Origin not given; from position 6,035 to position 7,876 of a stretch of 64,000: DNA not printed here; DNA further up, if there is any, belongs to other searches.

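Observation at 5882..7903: A sigma-54 enhancer-binding protein sits between two outward-facing -24/-12 promoters that would drive two carboxylic-acid catabolic operons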

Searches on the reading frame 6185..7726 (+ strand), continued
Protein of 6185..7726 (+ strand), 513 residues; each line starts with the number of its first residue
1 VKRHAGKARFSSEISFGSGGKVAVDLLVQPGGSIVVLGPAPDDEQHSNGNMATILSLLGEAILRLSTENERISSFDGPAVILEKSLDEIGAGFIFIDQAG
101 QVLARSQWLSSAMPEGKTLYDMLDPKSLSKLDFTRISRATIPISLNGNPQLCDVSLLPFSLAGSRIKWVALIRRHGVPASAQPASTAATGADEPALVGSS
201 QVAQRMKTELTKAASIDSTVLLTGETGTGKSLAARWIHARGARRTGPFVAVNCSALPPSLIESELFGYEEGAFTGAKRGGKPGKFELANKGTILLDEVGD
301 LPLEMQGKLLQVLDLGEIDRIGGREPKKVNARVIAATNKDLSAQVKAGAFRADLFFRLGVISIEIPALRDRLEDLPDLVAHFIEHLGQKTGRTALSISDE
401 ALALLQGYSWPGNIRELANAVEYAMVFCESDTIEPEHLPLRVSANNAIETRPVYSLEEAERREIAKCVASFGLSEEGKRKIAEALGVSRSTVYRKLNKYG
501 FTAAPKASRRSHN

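Call 24: search_protein_families(library=pfam, proteins=[P0005, P0058, P0023], max_evalue=1)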
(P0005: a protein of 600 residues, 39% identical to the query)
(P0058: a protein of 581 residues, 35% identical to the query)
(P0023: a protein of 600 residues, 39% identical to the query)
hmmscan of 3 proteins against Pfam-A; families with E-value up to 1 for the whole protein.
P0005 (600 aa): 25 families
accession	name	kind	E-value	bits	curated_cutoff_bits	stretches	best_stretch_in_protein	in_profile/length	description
PF00158.32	Sigma54_activat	-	5.5e-74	247.9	20.2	1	287-454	1-167/168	Sigma-54 interaction domain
PF25601.1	AAA_lid_14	-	4.2e-25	87.8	27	1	460-540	1-81/87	AAA+ ATPase lid domain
PF14532.12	Sigma54_activ_2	-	1.1e-21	78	25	1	288-459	1-138/138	Sigma-54 interaction domain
PF02954.25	HTH_8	-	2.3e-08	34.1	22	1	553-596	1-41/42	Bacterial regulatory protein, Fis family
PF01078.27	Mg_chelatase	-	2.5e-06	27.5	20.3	2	363-405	89-131/207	Magnesium chelatase, subunit ChlI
PF07724.20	AAA_2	-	9.3e-06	26.2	27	1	307-428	2-122/166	AAA domain (Cdc48 subfamily)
PF15714.11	SpoVT_C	-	1.2e-05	25.9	27.5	1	26-137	7-114/128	Stage V sporulation protein T C-terminal, transcription factor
PF13309.12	HTH_22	-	1.7e-05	25.2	29.6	1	548-594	14-62/63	HTH domain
PF18024.7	HTH_50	-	3.7e-05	23.8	27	1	554-599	8-49/50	Helix-turn-helix domain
PF13191.12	AAA_16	-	0.00013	23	32.6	1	288-347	3-63/167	AAA ATPase domain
PF00004.35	AAA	-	0.0002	22.3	21.2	1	311-430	1-110/131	ATPase family associated with various cellular activities (AAA)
PF07728.20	AAA_5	-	0.00028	21.3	22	1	311-431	2-124/139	AAA domain (dynein-related subfamily)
PF13185.12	GAF_2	-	0.00033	21.3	28.6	1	52-129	36-115/136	GAF domain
PF01590.32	GAF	-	0.00043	21.3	22.4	1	70-152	55-130/133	GAF domain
PF13188.13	PAS_8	-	0.0032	17.8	21.8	1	171-210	3-38/65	PAS domain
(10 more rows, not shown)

P0058 (581 aa): 24 families
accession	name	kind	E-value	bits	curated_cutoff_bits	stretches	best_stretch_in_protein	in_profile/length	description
PF00158.32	Sigma54_activat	-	4e-73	245.1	20.2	1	273-440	1-167/168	Sigma-54 interaction domain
PF14532.12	Sigma54_activ_2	-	6.6e-24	85.2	25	1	274-445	1-138/138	Sigma-54 interaction domain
PF25601.1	AAA_lid_14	-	5.5e-23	81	27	1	446-525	1-80/87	AAA+ ATPase lid domain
PF07724.20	AAA_2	-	1e-05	26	27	1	295-426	4-135/166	AAA domain (Cdc48 subfamily)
PF07728.20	AAA_5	-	1.9e-05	25.1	22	1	297-417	2-124/139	AAA domain (dynein-related subfamily)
PF01078.27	Mg_chelatase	-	2.1e-05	24.5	20.3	1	349-383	89-123/207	Magnesium chelatase, subunit ChlI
PF00004.35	AAA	-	3.1e-05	24.9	21.2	1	298-427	2-123/131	ATPase family associated with various cellular activities (AAA)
PF02796.21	HTH_7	-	5.9e-05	23.6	23.8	1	560-577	26-43/45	Helix-turn-helix domain of resolvase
PF18024.7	HTH_50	-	0.00025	21.1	27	1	560-581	28-49/50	Helix-turn-helix domain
PF00989.32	PAS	-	0.00082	19.8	22.6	1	148-218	3-78/113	PAS fold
PF13384.12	HTH_23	-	0.0025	18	24.6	1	560-574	22-36/50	Homeodomain-like domain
PF02954.25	HTH_8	-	0.0053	16.9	22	1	560-579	23-42/42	Bacterial regulatory protein, Fis family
PF20720.3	nSTAND3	-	0.0075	16.4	27.2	1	284-317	7-40/155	Novel STAND NTPase 3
PF08279.18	HTH_11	-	0.017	15.4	25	1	560-575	20-35/55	HTH domain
PF15714.11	SpoVT_C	-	0.018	15.5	27.5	1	7-112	4-105/128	Stage V sporulation protein T C-terminal, transcription factor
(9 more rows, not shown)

P0023 (600 aa): 25 families
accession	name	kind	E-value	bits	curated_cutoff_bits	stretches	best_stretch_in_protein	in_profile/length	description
PF00158.32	Sigma54_activat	-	3.3e-71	238.8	20.2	1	286-453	1-167/168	Sigma-54 interaction domain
PF25601.1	AAA_lid_14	-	2.3e-26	91.8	27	1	459-536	1-78/87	AAA+ ATPase lid domain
PF14532.12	Sigma54_activ_2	-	1.3e-17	64.8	25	1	287-458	1-138/138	Sigma-54 interaction domain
PF02954.25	HTH_8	-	2.6e-08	33.9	22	1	550-593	2-42/42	Bacterial regulatory protein, Fis family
PF07728.20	AAA_5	-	7.5e-08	32.9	22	1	310-431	2-125/139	AAA domain (dynein-related subfamily)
PF13185.12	GAF_2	-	1.6e-06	28.8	28.6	1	12-122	3-115/136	GAF domain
PF07724.20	AAA_2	-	2.3e-06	28.2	27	1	308-439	4-135/166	AAA domain (Cdc48 subfamily)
PF18024.7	HTH_50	-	3.2e-06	27.2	27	1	551-595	9-49/50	Helix-turn-helix domain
PF01078.27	Mg_chelatase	-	1.8e-05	24.7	20.3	1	362-430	89-159/207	Magnesium chelatase, subunit ChlI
PF00004.35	AAA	-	5.6e-05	24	21.2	1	310-430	1-111/131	ATPase family associated with various cellular activities (AAA)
PF01590.32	GAF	-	0.00016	22.6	22.4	1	12-145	1-131/133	GAF domain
PF08298.17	AAA_PrkA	-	0.00033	20.2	25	1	373-453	227-307/358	PrkA AAA domain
PF13309.12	HTH_22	-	0.0004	20.8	29.6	1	551-590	21-62/63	HTH domain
PF00493.29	MCM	-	0.0009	18.8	23.3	1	304-431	54-175/224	MCM P-loop domain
PF13384.12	HTH_23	-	0.00091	19.4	24.6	1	550-593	2-41/50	Homeodomain-like domain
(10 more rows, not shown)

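Call 79: list_cluster_members(proteins=[P0001])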
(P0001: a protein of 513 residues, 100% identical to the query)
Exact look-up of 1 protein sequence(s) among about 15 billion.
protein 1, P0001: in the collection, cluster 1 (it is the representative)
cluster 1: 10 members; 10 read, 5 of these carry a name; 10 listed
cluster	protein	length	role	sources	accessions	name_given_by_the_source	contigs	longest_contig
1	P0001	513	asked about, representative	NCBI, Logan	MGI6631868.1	MAG: sigma-54 interaction domain-containing protein [Bacillota bacterium]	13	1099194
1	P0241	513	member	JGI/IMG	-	DNA-binding NtrC family response regulator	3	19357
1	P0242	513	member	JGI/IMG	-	DNA-binding NtrC family response regulator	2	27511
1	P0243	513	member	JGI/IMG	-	DNA-binding NtrC family response regulator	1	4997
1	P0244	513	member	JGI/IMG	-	DNA-binding NtrC family response regulator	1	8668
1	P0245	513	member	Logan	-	-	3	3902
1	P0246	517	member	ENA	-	-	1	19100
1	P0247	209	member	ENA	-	-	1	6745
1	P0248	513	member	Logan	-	-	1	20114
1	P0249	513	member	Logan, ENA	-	-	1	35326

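Call 80: find_encoding_contigs(protein=P0246, flank=6000, max_places=2)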
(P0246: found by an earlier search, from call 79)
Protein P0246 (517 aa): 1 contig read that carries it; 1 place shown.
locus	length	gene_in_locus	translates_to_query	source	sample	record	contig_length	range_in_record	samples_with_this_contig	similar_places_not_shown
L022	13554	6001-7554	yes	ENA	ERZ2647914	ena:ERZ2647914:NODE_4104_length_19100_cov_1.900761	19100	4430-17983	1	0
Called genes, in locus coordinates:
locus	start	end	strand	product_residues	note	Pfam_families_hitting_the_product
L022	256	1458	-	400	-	PF00390:malic, PF00208:ELFV_dehydrog (weak), PF03949:Malic_M, PF01262:AlaDh_PNT_C (weak)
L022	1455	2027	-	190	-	PF05683:Fumerase_C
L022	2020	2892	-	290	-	PF05681:Fumerase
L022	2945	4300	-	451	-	PF03972:MmgE_PrpD_N, PF19305:MmgE_PrpD_C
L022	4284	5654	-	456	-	PF00206:Lyase_1, PF10397:ADSL_C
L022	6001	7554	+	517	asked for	PF00158:Sigma54_activat, PF14532:Sigma54_activ_2, PF07728:AAA_5 (weak), PF25601:AAA_lid_14, PF13384:HTH_23 (faint), PF18024:HTH_50 (weak), PF02796:HTH_7 (weak)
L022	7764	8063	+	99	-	PF08666:SAF (weak)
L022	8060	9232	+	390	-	PF04295:GD_AH_second, PF20629:GD_AH_C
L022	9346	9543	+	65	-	PF04295:GD_AH_second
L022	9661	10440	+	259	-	PF20629:GD_AH_C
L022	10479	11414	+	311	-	PF03401:TctC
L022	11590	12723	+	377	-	PF04015:DUF362 (weak), PF09861:Lar_N (faint)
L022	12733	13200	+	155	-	PF07331:TctB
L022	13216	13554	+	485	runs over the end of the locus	?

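Call 81: find_encoding_contigs(protein=P0242, flank=6000, max_places=2)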
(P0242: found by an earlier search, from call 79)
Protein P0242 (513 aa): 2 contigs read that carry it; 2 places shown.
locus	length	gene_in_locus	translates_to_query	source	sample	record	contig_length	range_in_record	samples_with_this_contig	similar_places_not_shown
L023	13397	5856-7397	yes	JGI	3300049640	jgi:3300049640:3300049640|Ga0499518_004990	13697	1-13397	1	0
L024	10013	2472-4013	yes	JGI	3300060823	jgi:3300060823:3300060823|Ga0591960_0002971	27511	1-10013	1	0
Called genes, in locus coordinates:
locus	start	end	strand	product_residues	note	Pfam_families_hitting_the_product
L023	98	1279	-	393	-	PF00390:malic, PF00208:ELFV_dehydrog (weak), PF01262:AlaDh_PNT_C (weak), PF03949:Malic_M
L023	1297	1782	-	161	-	PF05683:Fumerase_C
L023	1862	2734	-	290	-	PF05681:Fumerase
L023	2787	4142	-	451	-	PF03972:MmgE_PrpD_N, PF19305:MmgE_PrpD_C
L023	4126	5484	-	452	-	PF00206:Lyase_1, PF10397:ADSL_C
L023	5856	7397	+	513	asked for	PF00158:Sigma54_activat, PF14532:Sigma54_activ_2, PF07728:AAA_5 (weak), PF25601:AAA_lid_14, PF13384:HTH_23 (faint), PF18024:HTH_50 (weak), PF02796:HTH_7 (weak)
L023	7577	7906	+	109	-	PF08666:SAF (weak)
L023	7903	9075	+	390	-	PF04295:GD_AH_second, PF20629:GD_AH_C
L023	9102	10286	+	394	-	PF04295:GD_AH_second, PF20629:GD_AH_C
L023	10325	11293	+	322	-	PF03401:TctC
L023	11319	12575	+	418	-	PF09861:Lar_N (weak), PF04015:DUF362 (weak)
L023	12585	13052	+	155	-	PF07331:TctB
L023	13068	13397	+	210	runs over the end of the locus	?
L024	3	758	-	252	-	?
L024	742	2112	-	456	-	PF00206:Lyase_1, PF10397:ADSL_C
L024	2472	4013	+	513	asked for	PF00158:Sigma54_activat, PF14532:Sigma54_activ_2, PF07728:AAA_5 (weak), PF25601:AAA_lid_14, PF13384:HTH_23 (faint), PF18024:HTH_50 (weak), PF02796:HTH_7 (weak)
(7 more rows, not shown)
